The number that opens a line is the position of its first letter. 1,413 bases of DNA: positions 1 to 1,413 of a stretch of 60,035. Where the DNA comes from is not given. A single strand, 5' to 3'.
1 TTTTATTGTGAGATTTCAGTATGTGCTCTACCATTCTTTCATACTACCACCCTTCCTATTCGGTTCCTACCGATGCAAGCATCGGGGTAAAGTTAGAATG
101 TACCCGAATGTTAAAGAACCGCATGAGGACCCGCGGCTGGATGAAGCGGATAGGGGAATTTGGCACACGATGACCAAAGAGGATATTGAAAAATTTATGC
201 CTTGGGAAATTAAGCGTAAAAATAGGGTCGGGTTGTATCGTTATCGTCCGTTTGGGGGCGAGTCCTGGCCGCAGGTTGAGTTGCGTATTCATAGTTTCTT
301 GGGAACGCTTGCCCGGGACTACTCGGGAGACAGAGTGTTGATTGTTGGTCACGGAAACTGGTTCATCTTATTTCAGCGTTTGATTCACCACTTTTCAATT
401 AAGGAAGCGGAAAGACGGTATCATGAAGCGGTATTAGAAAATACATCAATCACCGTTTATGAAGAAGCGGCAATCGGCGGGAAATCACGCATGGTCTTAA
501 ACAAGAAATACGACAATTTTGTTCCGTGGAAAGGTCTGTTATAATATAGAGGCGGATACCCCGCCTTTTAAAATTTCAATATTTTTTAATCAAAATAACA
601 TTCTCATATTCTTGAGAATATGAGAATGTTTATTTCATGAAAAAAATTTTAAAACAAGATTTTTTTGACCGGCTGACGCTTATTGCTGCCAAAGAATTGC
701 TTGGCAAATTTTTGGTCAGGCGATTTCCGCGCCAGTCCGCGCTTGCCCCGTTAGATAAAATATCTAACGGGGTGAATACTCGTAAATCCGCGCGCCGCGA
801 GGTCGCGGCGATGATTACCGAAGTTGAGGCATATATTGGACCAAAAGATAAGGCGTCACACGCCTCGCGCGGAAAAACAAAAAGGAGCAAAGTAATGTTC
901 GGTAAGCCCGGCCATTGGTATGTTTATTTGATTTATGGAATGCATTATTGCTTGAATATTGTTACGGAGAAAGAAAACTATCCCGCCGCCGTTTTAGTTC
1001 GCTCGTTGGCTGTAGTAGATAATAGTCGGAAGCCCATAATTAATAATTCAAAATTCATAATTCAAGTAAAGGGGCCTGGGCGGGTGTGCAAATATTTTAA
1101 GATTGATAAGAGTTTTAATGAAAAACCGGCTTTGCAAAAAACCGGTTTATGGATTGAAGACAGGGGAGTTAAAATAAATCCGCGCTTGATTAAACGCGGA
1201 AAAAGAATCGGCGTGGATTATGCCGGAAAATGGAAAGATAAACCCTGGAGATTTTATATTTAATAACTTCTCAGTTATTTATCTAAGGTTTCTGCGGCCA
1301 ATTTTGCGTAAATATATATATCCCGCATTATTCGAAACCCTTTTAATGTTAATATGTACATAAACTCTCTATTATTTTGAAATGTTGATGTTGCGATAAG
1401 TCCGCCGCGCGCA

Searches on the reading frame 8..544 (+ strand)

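Call 67: search_protein_families(library=pfam, proteins=[window:8-544:+], max_evalue=0.01)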
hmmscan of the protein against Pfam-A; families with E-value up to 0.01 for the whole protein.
window:8-544:+ (178 aa): 1 family
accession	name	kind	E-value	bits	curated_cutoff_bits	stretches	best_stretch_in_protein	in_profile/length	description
PF00300.27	His_Phos_1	-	4.7e-15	56.2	21.7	1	37-153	70-181/194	Histidine phosphatase superfamily (branch 1)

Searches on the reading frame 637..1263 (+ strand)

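Call 25: search_protein_families(library=pfam, proteins=[window:637-1263:+], max_evalue=0.001)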
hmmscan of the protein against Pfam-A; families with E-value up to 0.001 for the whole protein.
window:637-1263:+ (208 aa): 1 family
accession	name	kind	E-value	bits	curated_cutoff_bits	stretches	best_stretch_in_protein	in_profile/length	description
PF02245.21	Pur_DNA_glyco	-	9.9e-54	181.9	27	1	52-208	24-177/181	Methylpurine-DNA glycosylase (MPG)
